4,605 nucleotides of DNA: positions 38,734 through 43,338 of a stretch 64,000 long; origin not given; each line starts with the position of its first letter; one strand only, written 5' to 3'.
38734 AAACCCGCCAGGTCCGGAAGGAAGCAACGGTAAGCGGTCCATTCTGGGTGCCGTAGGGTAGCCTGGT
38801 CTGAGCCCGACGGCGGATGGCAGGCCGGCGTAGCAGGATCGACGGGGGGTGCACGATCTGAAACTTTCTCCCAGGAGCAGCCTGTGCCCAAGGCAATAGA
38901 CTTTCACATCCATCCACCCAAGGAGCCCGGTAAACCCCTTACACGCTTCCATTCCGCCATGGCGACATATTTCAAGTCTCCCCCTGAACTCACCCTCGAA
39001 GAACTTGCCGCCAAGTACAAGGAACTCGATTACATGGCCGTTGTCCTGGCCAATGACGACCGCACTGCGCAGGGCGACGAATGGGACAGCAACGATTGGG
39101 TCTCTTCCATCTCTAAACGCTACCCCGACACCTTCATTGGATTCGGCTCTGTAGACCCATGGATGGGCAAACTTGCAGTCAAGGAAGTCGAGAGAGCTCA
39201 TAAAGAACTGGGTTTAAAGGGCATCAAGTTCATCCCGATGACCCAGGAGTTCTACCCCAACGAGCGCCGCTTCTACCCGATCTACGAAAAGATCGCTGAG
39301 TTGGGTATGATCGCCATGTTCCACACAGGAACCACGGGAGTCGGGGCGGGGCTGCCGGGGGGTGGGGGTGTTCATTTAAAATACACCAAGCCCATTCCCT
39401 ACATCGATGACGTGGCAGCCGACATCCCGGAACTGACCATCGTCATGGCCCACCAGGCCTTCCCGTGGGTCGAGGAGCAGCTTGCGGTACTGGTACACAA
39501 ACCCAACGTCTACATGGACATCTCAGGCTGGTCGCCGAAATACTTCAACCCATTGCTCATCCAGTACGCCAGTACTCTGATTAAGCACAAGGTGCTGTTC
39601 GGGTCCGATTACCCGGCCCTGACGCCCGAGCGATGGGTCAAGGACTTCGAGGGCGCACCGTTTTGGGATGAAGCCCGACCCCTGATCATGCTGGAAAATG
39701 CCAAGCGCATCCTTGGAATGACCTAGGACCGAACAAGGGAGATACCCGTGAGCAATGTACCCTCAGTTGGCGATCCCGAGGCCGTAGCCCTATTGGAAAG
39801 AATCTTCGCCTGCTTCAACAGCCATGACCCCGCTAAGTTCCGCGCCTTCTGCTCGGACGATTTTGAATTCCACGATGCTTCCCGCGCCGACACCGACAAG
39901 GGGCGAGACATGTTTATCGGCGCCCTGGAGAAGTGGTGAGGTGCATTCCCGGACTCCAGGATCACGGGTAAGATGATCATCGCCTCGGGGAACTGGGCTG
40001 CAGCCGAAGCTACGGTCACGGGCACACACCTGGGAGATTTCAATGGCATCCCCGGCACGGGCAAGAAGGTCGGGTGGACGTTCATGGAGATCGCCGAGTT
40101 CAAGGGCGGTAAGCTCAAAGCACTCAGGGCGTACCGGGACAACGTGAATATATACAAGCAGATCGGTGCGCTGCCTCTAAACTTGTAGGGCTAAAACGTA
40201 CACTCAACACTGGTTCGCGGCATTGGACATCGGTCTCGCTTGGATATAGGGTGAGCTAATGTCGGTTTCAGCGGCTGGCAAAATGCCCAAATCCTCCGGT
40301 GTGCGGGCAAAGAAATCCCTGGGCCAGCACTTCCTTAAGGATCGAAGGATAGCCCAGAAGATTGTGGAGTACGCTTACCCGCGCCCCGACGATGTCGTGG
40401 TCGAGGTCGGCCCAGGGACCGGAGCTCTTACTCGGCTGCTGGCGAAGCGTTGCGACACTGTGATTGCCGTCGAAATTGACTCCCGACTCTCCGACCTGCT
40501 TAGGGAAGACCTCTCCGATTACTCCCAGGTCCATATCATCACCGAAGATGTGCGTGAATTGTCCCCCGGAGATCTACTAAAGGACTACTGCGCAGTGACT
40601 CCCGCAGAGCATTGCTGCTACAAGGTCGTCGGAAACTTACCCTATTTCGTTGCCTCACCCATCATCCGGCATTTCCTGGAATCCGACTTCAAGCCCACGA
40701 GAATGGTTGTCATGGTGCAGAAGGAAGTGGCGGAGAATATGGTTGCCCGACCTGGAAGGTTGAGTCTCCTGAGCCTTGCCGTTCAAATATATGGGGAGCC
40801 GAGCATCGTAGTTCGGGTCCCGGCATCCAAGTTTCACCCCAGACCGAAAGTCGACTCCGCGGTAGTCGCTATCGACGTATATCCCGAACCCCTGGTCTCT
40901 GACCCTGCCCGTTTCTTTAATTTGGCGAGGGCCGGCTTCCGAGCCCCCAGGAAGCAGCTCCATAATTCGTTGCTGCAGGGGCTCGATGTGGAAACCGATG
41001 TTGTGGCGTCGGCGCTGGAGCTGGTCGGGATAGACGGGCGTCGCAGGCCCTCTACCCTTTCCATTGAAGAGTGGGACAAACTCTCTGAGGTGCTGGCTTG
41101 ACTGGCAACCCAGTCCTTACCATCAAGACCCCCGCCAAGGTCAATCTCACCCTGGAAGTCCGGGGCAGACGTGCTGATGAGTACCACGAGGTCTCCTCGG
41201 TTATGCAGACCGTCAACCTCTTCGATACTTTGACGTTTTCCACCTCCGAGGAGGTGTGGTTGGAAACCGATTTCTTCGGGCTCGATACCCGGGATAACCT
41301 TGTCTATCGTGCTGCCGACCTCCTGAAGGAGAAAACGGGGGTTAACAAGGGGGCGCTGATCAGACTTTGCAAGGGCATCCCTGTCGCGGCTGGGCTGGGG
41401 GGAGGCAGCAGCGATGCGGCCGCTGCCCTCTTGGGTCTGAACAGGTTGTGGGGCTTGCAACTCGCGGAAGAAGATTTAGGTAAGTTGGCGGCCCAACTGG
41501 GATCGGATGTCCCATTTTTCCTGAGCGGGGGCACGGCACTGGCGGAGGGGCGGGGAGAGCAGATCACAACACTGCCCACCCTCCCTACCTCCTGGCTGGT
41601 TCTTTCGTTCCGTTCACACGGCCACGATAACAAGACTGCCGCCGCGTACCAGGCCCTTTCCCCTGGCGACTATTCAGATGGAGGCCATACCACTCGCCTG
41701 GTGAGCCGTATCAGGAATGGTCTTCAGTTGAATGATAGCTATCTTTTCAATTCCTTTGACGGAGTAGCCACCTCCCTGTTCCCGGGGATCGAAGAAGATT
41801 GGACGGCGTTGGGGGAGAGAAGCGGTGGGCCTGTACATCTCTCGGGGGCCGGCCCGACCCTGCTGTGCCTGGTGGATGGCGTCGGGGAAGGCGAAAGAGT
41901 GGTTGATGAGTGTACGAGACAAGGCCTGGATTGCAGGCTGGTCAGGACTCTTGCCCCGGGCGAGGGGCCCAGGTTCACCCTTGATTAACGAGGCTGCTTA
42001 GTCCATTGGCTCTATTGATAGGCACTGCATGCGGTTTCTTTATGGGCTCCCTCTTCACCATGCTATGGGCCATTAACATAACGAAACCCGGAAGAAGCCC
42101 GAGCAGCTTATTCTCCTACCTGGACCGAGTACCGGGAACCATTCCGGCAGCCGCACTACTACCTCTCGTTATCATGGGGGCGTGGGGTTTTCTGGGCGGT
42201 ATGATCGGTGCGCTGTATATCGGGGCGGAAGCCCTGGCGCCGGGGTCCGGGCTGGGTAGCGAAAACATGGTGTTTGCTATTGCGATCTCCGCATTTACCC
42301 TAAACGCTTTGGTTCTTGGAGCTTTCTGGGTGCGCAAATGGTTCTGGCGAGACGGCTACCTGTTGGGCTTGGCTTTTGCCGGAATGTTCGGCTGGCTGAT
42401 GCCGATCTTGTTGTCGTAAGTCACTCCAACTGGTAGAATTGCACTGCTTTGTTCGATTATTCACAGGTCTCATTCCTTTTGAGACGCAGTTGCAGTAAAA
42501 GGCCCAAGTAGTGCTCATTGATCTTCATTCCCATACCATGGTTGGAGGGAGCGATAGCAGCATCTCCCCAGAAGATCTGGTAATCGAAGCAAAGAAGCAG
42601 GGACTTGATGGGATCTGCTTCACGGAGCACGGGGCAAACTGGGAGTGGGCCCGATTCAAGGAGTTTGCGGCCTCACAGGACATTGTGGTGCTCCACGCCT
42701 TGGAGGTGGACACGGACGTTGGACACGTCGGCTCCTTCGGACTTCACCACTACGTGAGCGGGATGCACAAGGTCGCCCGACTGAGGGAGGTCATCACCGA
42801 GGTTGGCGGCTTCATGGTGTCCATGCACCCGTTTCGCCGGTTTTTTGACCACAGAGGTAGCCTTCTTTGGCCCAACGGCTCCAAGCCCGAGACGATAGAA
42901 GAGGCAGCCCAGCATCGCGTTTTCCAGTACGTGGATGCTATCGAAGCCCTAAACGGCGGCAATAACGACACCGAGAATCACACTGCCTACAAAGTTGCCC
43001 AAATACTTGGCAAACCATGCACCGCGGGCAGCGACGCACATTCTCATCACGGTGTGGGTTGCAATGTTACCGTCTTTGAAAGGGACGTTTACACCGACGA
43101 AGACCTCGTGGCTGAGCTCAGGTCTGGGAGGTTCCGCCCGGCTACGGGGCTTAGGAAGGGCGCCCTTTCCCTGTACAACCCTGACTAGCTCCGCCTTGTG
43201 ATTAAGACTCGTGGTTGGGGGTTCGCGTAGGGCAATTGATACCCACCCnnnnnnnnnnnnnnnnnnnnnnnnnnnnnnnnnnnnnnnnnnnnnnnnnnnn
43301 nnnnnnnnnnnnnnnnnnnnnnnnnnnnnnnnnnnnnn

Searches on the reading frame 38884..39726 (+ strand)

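Call 8: search_protein_families(library=pfam, proteins=[window:38884-39726:+])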
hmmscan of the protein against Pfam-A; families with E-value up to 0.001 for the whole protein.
window:38884-39726:+ (280 aa): 1 family
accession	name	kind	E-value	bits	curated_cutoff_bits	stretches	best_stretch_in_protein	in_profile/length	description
PF04909.20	Amidohydro_2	-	1.6e-43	150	26.4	1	5-278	1-288/289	Amidohydrolase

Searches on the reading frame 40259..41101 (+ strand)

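Call 8: search_protein_families(library=pfam, proteins=[window:40259-41101:+])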
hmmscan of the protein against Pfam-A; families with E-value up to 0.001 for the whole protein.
window:40259-41101:+ (280 aa): 3 families
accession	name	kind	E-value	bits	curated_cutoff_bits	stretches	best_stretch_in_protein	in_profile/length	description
PF00398.26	RrnaAD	-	1.6e-55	188.5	24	1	16-276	3-258/263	Ribosomal RNA adenine dimethylase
PF13649.12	Methyltransf_25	-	3.5e-06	28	27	1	47-105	1-62/97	Methyltransferase domain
PF08241.18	Methyltransf_11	-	5.2e-05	24.2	21.2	1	48-101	1-54/95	Methyltransferase domain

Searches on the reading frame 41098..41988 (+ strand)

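Call 8: search_protein_families(library=pfam, proteins=[window:41098-41988:+])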
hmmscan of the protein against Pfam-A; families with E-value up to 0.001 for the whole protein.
window:41098-41988:+ (296 aa): 1 family
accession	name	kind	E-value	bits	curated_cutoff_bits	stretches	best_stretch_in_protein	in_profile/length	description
PF00288.32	GHMP_kinases_N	-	6.2e-20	71.7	22.3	1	67-145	1-87/87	GHMP kinases N terminal domain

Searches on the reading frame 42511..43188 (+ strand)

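Call 8: search_protein_families(library=pfam, proteins=[window:42511-43188:+])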
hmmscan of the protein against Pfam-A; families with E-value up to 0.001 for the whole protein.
window:42511-43188:+ (225 aa): 2 families
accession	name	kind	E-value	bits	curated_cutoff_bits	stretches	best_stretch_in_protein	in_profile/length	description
PF13263.12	PHP_C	-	1.1e-16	60.5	21.3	1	155-207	3-55/56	PHP-associated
PF02811.25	PHP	-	4.8e-10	40.4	26.4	1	4-69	1-66/164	PHP domain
